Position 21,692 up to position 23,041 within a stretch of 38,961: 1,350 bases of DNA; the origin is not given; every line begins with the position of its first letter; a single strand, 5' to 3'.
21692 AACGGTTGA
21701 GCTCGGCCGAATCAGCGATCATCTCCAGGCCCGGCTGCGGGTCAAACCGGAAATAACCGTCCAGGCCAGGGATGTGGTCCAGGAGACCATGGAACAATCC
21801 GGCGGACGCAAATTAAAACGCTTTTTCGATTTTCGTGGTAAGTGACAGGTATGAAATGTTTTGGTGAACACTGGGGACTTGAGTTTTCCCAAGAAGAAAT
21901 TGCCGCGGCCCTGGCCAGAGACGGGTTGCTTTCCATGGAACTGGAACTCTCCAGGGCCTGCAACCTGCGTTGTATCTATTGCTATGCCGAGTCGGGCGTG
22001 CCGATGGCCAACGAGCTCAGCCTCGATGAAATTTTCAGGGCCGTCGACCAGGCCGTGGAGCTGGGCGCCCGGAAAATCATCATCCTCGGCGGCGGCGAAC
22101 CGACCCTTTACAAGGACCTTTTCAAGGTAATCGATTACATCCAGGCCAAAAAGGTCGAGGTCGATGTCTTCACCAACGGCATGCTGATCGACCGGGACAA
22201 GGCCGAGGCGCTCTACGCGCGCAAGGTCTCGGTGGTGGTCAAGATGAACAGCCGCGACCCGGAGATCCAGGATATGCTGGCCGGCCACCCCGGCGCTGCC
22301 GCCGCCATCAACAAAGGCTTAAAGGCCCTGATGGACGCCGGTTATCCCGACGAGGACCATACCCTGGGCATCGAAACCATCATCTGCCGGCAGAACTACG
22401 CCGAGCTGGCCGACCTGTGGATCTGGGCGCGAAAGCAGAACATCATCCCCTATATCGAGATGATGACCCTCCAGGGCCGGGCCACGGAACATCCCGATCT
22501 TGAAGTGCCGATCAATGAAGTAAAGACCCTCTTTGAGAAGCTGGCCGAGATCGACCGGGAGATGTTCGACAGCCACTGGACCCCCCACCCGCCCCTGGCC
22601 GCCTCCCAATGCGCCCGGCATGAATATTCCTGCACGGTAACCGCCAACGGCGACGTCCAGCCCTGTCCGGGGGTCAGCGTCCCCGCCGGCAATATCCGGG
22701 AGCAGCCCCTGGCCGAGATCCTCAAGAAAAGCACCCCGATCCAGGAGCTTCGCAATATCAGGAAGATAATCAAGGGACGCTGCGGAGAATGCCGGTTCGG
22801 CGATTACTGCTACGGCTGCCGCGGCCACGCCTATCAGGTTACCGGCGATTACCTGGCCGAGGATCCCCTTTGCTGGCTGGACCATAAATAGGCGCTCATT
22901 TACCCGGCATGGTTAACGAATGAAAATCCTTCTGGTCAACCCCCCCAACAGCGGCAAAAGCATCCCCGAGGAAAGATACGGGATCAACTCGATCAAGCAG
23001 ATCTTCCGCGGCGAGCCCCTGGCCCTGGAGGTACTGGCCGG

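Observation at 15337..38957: Convergent ~23.5 kb aryl-polyene-like lipid cluster elaborated with three radical SAM enzymes, a CrtI-like flavoenzyme, an ABC-2 exporter and two envelope proteins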

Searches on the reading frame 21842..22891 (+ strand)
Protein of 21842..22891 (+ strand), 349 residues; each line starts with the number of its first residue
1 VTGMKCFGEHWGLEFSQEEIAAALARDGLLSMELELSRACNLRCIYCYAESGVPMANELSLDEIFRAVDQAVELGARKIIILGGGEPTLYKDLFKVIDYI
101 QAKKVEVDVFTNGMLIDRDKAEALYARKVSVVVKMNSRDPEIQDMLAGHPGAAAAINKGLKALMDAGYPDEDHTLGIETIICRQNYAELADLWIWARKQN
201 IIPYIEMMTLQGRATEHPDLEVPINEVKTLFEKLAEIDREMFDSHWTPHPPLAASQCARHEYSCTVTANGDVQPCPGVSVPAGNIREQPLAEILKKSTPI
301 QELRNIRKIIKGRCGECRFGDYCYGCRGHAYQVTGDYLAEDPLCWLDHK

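Call 3: search_protein_families(library=pfam, proteins=[window:21842-22891:+], max_evalue=0.01)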
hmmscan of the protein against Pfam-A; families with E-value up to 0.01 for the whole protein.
window:21842-22891:+ (349 aa): 3 families
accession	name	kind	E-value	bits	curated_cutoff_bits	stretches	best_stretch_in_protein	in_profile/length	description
PF04055.27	Radical_SAM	-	5e-23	82.5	29.5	1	35-191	2-161/166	Radical SAM superfamily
PF13186.11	SPASM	-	1e-09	39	21.5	1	257-317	1-66/67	Iron-sulfur cluster-binding domain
PF13353.11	Fer4_12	-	0.0051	17.6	22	1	39-124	14-106/137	4Fe-4S single cluster domain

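Call 6: search_protein_families(library=ncbifam, proteins=[window:21842-22891:+], max_evalue=0.001)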
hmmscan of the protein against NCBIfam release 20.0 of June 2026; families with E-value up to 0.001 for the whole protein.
window:21842-22891:+ (349 aa): 81 families (the best 25 are shown)
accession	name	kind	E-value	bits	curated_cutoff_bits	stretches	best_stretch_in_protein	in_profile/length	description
TIGR04545.1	rSAM_ahbD_hemeb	equivalog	5.7e-47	160.8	500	2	263-345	255-336/339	heme b synthase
TIGR04055.1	rSAM_NirJ2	equivalog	2.5e-39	135.7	500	2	38-216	8-182/326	putative heme d1 biosynthesis radical SAM protein NirJ2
TIGR04053.2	TIGR04053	equivalog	1.4e-37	129.9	395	2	266-345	285-363/366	TIGR04053 family radical SAM/SPASM domain-containing protein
TIGR04054.1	rSAM_NirJ1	equivalog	7e-35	120.4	650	2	34-201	40-202/387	putative heme d1 biosynthesis radical SAM protein NirJ1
TIGR04051.1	rSAM_NirJ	equivalog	1.7e-32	112.8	515.45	2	35-234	7-202/354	heme d1 biosynthesis radical SAM protein NirJ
TIGR04303.1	GeoRSP_rSAM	equivalog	2.1e-31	109.7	400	2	32-201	7-169/325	GeoRSP system radical SAM/SPASM protein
TIGR03962.1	mycofact_rSAM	equivalog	3.8e-31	108.5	265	1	30-345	12-332/339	mycofactocin radical SAM maturase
TIGR04546.1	rSAM_ahbC_deAc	equivalog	5.8e-29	101.1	650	2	35-244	44-249/390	12,18-didecarboxysiroheme deacetylase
NF045574.1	sacti_mat_StsB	exception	1.1e-27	97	625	1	31-333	97-402/466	StsB family radical SAM/SPASM domain sactipeptide maturase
TIGR04347.1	pseudo_SAM_Halo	equivalog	8.2e-25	87.9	525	2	36-237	44-241/390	TIGR04347 family pseudo-SAM/SPASM protein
NF050035.1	rSAM_WgK_link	exception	6.1e-24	84.7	650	2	33-164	12-144/367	radical SAM/SPASM peptide maturase WgkB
TIGR02109.1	PQQ_syn_pqqE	equivalog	1.6e-23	83.2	381.35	1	30-346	7-332/358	pyrroloquinoline quinone biosynthesis protein PqqE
TIGR02668.1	moaA_archaeal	equivalog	4e-23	81.8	325.25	1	31-236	11-215/303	GTP 3',8-cyclase MoaA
TIGR04317.1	W_rSAM_matur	equivalog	5.4e-22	78.4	380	1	33-275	7-255/349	tungsten cofactor oxidoreductase radical SAM maturase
TIGR02666.1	moaA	equivalog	9.7e-22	77.4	284.05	1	35-235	15-220/336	GTP 3',8-cyclase MoaA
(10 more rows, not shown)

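Call 35: search_solved_structures(query=window:21842-22891:+, max_evalue=0.001)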
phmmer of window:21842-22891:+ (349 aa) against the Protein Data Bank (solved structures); distinct sequences matched with E-value up to 0.001: 13.
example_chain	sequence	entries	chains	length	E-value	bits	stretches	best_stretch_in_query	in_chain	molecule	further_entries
6efn_A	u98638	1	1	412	4.2e-15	58.6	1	29-297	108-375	Sporulation killing factor maturation protein SkfB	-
5wgg_A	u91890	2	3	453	1.2e-09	40.7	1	19-144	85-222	Radical SAM domain protein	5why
5v1q_A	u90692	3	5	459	2.1e-07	33.3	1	21-148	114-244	Radical SAM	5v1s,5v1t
6c8v_A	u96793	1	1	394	3.2e-07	32.7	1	33-346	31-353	Coenzyme PQQ synthesis protein E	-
8wm2_A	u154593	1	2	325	6.2e-07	31.8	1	24-118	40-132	Fe-S radical SAM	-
7vob_C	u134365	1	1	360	4.8e-06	28.8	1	34-193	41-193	Cytosylglucuronate decarboxylase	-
7voc_C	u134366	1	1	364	5e-06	28.8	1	34-193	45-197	Cytosylglucuronate decarboxylase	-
1tv7_A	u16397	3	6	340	7.1e-06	28.3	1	29-126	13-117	Molybdenum cofactor biosynthesis protein A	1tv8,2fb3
2fb2_A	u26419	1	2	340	8.9e-06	28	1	30-126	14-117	Molybdenum cofactor biosynthesis protein A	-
7n7i_A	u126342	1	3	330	0.00027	23.1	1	30-130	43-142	Viperin-like enzyme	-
9dgw_A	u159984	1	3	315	0.00036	22.7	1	30-130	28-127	Radical SAM core domain-containing protein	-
6b4c_A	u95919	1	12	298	0.00037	22.6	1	31-130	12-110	Viperin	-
9dfw_A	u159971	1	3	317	0.00041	22.5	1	30-130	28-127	Radical SAM core domain-containing protein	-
